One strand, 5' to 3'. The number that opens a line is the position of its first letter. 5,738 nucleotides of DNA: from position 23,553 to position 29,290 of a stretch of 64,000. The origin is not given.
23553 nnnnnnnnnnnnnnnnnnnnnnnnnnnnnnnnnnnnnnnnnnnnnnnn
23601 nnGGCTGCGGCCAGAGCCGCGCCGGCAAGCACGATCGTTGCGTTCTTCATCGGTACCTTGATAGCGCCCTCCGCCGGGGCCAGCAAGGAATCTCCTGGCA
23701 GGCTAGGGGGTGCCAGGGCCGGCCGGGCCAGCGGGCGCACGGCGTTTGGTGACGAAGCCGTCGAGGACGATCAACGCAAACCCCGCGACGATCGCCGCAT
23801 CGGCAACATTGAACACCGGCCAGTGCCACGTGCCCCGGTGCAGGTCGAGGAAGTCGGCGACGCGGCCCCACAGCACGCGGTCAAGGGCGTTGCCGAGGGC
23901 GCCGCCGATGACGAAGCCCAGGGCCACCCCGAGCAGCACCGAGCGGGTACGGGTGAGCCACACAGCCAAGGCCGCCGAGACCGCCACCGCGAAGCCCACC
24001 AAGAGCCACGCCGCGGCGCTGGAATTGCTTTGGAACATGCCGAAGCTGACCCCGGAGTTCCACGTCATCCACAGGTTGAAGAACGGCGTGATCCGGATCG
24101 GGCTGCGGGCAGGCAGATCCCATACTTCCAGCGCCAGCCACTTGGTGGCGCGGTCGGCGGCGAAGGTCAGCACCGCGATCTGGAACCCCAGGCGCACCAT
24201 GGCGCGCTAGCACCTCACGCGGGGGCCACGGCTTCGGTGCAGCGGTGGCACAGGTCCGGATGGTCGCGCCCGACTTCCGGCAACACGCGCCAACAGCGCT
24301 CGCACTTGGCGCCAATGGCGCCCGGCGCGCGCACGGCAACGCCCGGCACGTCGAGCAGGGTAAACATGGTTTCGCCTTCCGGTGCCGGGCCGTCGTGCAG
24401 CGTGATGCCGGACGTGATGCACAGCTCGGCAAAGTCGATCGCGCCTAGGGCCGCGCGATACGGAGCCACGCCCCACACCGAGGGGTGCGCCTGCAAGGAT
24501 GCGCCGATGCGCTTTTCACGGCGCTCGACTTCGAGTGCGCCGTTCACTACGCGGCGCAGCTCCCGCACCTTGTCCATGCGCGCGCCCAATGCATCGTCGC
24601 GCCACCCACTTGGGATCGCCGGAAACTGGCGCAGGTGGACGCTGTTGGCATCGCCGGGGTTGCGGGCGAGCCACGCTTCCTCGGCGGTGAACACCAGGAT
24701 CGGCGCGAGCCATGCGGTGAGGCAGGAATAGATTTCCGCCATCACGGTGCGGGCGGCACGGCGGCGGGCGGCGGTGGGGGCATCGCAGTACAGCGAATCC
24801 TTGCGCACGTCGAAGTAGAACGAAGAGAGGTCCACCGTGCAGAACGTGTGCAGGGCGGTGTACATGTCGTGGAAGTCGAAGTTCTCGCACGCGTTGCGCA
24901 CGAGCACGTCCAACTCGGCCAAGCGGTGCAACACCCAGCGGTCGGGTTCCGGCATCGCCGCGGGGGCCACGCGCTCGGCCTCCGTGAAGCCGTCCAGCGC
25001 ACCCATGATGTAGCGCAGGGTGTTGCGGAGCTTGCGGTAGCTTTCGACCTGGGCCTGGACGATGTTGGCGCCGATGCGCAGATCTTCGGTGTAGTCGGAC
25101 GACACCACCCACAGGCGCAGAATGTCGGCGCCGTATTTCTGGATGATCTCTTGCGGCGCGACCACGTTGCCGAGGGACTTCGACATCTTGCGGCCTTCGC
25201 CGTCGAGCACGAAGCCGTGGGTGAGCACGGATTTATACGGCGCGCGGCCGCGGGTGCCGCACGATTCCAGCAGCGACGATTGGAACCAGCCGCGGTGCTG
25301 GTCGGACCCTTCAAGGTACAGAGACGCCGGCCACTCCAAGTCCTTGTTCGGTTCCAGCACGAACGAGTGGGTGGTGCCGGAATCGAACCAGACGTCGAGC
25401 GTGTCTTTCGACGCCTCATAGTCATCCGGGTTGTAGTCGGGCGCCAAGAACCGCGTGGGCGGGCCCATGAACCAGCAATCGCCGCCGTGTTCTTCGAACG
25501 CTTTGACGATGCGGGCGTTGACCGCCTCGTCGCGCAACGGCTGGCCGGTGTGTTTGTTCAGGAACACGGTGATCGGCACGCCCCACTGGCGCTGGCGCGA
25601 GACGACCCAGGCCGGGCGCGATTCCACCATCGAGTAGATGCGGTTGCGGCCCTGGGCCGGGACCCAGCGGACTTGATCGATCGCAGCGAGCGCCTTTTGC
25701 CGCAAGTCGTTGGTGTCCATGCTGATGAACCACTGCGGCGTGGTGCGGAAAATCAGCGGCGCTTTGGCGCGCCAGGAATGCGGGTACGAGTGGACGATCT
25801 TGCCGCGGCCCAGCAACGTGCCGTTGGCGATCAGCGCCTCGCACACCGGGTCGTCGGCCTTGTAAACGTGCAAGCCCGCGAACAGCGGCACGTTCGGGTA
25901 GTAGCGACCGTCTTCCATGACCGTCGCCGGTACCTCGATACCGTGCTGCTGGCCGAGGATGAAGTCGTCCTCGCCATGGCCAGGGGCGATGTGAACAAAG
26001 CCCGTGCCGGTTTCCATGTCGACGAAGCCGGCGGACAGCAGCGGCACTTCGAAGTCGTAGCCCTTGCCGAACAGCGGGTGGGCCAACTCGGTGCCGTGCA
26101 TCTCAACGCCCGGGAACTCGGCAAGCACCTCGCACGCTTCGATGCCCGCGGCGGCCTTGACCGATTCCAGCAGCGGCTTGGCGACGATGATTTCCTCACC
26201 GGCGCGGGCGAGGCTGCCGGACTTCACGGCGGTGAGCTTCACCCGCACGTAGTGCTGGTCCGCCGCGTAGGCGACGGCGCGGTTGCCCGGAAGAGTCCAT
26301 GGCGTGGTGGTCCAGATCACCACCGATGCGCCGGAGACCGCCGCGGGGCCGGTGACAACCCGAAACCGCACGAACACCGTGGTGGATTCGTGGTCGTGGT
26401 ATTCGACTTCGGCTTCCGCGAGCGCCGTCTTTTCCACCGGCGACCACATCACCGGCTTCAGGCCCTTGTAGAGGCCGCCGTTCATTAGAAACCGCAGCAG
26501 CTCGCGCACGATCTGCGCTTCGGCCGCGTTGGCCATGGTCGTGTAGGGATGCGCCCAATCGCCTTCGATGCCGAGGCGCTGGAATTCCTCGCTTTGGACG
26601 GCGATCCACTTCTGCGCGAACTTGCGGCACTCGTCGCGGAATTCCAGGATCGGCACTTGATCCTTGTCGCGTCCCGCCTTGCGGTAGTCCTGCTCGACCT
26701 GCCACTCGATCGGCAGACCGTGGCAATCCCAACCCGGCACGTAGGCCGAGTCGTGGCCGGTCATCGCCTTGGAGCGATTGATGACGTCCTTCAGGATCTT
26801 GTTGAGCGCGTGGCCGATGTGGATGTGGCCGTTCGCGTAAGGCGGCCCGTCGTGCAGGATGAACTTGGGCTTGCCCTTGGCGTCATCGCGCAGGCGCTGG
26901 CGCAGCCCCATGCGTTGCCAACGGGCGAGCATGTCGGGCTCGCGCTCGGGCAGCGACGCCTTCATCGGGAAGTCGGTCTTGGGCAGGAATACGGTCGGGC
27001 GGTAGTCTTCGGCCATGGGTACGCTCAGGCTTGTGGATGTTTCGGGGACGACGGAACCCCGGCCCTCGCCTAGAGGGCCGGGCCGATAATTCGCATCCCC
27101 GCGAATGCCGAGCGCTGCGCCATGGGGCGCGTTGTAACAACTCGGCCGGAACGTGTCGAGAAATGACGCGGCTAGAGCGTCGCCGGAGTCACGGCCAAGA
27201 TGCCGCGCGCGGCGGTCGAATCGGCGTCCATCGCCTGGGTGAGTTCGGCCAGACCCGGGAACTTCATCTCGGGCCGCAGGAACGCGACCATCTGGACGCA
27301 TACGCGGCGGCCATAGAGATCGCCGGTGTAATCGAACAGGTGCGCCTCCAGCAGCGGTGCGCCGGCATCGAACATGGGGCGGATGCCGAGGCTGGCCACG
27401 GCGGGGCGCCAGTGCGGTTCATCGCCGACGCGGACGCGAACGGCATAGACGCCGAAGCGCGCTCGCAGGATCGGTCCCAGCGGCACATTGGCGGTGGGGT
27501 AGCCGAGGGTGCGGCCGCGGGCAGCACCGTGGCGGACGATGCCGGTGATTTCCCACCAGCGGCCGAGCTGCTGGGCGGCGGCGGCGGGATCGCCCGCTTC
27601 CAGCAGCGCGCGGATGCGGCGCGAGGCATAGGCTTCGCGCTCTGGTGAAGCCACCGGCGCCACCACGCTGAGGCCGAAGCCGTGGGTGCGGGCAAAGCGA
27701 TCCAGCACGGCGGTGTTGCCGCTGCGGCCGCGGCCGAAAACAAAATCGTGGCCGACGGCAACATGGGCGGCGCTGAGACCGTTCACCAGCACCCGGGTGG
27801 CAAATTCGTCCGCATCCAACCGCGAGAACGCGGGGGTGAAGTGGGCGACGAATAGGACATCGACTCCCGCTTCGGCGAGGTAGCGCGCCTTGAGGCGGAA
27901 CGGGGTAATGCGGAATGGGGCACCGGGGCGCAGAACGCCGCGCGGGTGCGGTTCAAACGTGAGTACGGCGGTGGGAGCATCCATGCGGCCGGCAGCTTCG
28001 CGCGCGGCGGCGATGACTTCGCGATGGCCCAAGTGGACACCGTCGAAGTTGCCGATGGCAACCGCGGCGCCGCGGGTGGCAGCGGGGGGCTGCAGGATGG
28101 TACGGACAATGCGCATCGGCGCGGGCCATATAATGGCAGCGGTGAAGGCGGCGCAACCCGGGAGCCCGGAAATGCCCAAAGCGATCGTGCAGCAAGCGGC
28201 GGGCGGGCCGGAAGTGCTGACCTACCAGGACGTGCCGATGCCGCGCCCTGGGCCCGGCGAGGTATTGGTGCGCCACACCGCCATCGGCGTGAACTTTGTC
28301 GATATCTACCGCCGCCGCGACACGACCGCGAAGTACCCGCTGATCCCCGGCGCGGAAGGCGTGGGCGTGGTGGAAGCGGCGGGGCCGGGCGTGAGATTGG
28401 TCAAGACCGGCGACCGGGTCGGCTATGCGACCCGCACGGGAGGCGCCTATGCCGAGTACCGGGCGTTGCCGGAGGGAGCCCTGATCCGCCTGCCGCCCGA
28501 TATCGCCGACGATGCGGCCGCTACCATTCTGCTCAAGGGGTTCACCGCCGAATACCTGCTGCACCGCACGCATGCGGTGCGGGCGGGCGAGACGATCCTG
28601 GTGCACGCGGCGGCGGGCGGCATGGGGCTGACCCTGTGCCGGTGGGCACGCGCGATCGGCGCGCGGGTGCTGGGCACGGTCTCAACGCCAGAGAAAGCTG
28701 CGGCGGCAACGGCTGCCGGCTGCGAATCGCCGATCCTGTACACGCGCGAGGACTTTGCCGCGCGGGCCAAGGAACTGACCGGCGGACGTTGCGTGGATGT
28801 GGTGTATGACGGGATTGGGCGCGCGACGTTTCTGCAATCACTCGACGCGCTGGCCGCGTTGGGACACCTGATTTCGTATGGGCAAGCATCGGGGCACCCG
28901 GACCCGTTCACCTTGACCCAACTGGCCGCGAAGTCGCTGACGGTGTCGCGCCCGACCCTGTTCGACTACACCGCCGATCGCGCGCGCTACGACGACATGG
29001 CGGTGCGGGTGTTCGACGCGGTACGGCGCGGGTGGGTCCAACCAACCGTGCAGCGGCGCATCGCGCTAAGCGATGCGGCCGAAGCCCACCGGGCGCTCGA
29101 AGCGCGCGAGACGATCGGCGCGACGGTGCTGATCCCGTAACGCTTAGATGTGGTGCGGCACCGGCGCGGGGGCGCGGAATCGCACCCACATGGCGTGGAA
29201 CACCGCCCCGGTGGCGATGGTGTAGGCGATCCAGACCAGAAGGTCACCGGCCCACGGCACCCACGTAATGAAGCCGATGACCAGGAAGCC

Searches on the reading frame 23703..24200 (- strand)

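Call 17: search_protein_families(library=ncbifam, proteins=[window:23703-24200:-], max_evalue=1e-8)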
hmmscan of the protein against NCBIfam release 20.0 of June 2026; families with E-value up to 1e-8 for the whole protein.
window:23703-24200:- (165 aa): 20 families
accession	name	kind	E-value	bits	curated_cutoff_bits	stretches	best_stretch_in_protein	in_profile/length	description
NF011352.0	PRK14770.1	equivalog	5.6e-44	149.6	223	1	3-156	17-170/173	lipoprotein signal peptidase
TIGR00077.1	lspA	equivalog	1.6e-32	112.7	73.95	1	6-154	13-160/164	signal peptidase II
NF011360.0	PRK14779.1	subfamily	2.5e-29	102.4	177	1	7-154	14-160/163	lipoprotein signal peptidase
NF011357.0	PRK14775.1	equivalog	9.8e-28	97.2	201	1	5-142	7-141/170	lipoprotein signal peptidase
NF011366.0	PRK14785.1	subfamily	8.7e-27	94.3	256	1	7-151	46-193/198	lipoprotein signal peptidase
NF011358.0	PRK14776.1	equivalog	2.4e-26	92.6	285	1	8-154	16-160/170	lipoprotein signal peptidase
NF011356.0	PRK14774.1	equivalog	1.7e-24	86.5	256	1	3-152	2-154/185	lipoprotein signal peptidase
NF011368.0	PRK14787.1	equivalog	5.2e-23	81.9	177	1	6-146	5-151/167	lipoprotein signal peptidase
NF011355.0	PRK14773.1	subfamily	2.6e-19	69.9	218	1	39-157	71-195/206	lipoprotein signal peptidase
NF011371.0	PRK14790.1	equivalog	5.3e-19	68.6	202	1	7-147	14-151/169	lipoprotein signal peptidase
NF011365.0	PRK14784.1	equivalog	2.2e-15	57.1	181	1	11-146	13-144/160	lipoprotein signal peptidase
NF011367.0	PRK14786.1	equivalog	4.7e-15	56.1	190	1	8-144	7-138/154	lipoprotein signal peptidase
NF011353.0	PRK14771.1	equivalog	1.3e-14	54.3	241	1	8-146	18-153/179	lipoprotein signal peptidase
NF011351.0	PRK14769.1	subfamily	3.7e-14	53.3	216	1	41-152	40-147/156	lipoprotein signal peptidase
NF011370.0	PRK14789.1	equivalog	5.7e-13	49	248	1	32-147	37-148/194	lipoprotein signal peptidase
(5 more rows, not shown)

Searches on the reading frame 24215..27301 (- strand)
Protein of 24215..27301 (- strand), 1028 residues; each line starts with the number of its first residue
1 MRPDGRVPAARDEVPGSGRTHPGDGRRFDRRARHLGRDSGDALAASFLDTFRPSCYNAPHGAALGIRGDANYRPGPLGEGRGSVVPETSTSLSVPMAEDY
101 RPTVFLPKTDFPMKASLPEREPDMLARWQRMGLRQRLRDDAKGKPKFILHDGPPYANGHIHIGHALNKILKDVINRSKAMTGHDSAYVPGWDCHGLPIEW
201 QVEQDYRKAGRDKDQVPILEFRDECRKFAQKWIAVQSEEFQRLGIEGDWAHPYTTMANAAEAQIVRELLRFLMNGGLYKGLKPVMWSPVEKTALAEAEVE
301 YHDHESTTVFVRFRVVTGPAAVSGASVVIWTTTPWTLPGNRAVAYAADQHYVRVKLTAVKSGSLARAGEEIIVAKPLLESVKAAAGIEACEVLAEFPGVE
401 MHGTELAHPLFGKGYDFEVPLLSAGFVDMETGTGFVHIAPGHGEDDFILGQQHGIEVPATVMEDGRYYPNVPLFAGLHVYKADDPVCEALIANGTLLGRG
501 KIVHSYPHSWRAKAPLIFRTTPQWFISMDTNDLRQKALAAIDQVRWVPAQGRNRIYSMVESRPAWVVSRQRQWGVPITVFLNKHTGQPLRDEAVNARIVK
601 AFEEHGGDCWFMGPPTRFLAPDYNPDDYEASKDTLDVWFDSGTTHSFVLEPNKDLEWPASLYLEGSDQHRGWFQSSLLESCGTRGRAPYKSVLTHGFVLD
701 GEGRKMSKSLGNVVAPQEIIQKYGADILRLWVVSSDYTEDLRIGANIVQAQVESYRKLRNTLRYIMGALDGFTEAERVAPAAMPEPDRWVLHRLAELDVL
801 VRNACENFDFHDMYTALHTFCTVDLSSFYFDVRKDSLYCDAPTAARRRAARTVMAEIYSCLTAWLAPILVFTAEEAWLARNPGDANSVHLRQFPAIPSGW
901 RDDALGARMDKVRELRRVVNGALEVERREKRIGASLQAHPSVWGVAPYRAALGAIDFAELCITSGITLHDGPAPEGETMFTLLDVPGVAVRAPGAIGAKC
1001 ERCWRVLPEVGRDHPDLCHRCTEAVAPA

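Call 17: search_protein_families(library=ncbifam, proteins=[window:24215-27301:-], max_evalue=1e-8)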
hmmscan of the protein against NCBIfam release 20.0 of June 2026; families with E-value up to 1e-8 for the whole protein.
window:24215-27301:- (1028 aa): 16 families
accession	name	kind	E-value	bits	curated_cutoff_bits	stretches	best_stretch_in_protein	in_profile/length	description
NF040702.1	ileS_w_GNAT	exception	3.1e-256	852.9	1999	2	364-1025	441-1090/1100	isoleucine--tRNA ligase, N-acetyltransferase domain-containing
TIGR00392.1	ileS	equivalog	5.4e-254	845.4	621.4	1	111-939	2-856/861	isoleucine--tRNA ligase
TIGR00422.1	valS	equivalog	1.4e-124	417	612.1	2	400-915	239-733/863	valine--tRNA ligase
NF009687.0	PRK13208.1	equivalog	1.1e-119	400.8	738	2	401-915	239-737/801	valine--tRNA ligase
NF004349.1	PRK05729.1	equivalog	1.1e-102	344.8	704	2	401-915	234-717/860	valine--tRNA ligase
NF000258.1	MupB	exception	4.7e-92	309.4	1900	1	123-914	11-794/1033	mupirocin-resistant isoleucine--tRNA ligase MupB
NF000257.1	MupA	exception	1.3e-91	307.9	1900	1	124-914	12-792/1024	mupirocin-resistant isoleucine--tRNA ligase MupA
NF011492.0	PRK14900.1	equivalog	6.3e-72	242.8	1783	2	400-879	248-706/1044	valine--tRNA ligase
NF000540.1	alt_ValS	exception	1e-68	232.1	900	2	403-898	253-758/827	valine--tRNA ligase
NF008957.0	PRK12300.1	subfamily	1.2e-51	175.7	677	2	140-449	27-324/946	leucine--tRNA ligase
TIGR00395.1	leuS_arch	equivalog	2.7e-40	138.2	648.5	2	138-448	18-317/938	leucine--tRNA ligase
TIGR00396.1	leuS_bact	equivalog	4.3e-29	101.2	548.4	1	125-300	11-168/843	leucine--tRNA ligase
TIGR00398.1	metG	equivalog_domain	4.9e-26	91.5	336.35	2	689-875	312-496/530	methionine--tRNA ligase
NF008900.0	PRK12267.1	equivalog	1e-19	70.5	598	1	688-834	283-429/648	methionine--tRNA ligase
NF001100.0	PRK00133.1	equivalog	4.2e-18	65.2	587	1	153-204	13-64/676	methionine--tRNA ligase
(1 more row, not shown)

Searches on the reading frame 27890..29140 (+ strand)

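Call 17: search_protein_families(library=ncbifam, proteins=[window:27890-29140:+], max_evalue=1e-8)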
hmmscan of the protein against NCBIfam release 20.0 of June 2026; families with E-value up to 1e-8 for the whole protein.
window:27890-29140:+ (416 aa): 17 families
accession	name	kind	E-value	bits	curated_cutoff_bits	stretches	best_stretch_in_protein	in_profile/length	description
NF008024.0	PRK10754.1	subfamily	2.8e-80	269.8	348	1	95-416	1-327/327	NADPH:quinone reductase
TIGR02824.1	quinone_pig3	subfamily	4.8e-57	193.4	296.8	1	97-414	2-323/325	putative NAD(P)H quinone oxidoreductase, PIG3 family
NF010344.0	PRK13771.1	subfamily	5.1e-29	101.3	349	2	176-414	107-331/334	putative alcohol dehydrogenase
NF041172.1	AcrlCoa_red_Thmprot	equivalog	1.7e-26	93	500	1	176-413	107-331/334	acryloyl-CoA reductase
NF041183.1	Pks2_ls1_myc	equivalog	2.4e-22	77.7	2400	1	117-336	1427-1648/2086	sulfolipid-1 biosynthesis phthioceranic/hydroxyphthioceranic acid synthase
TIGR01751.1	crot-CoA-red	equivalog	3.4e-22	78.7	378.55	1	178-292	134-249/398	crotonyl-CoA carboxylase/reductase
TIGR02817.1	adh_fam_1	subfamily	2e-21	76.8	284.05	1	108-414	15-333/336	zinc-binding alcohol dehydrogenase family protein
TIGR03451.1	mycoS_dep_FDH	equivalog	1.7e-17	63.3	512.9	1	99-181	5-86/358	S-(hydroxymethyl)mycothiol dehydrogenase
TIGR02823.1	oxido_YhdH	subfamily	3.9e-15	55.5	297.25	1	119-337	23-248/324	acrylyl-CoA reductase family protein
TIGR03989.1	Rxyl_3153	subfamily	2.7e-14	53.2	440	1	111-177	15-83/370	NDMA-dependent alcohol dehydrogenase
TIGR00692.1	tdh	equivalog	3e-14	52.8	458.35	0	182-327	114-257/340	L-threonine 3-dehydrogenase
NF003808.0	PRK05396.1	equivalog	5.3e-14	51.8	380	0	183-326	117-258/341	L-threonine 3-dehydrogenase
TIGR02818.1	adh_III_F_hyde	equivalog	5.9e-14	51.9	543.95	1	97-177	3-83/368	S-(hydroxymethyl)glutathione dehydrogenase/class III alcohol dehydrogenase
NF007489.0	PRK10083.1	equivalog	8.2e-13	48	376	0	107-178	9-82/339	Zn-dependent oxidoreductase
NF006940.0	PRK09422.1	equivalog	1.2e-12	47.5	344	0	185-332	115-261/338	alcohol dehydrogenase AdhP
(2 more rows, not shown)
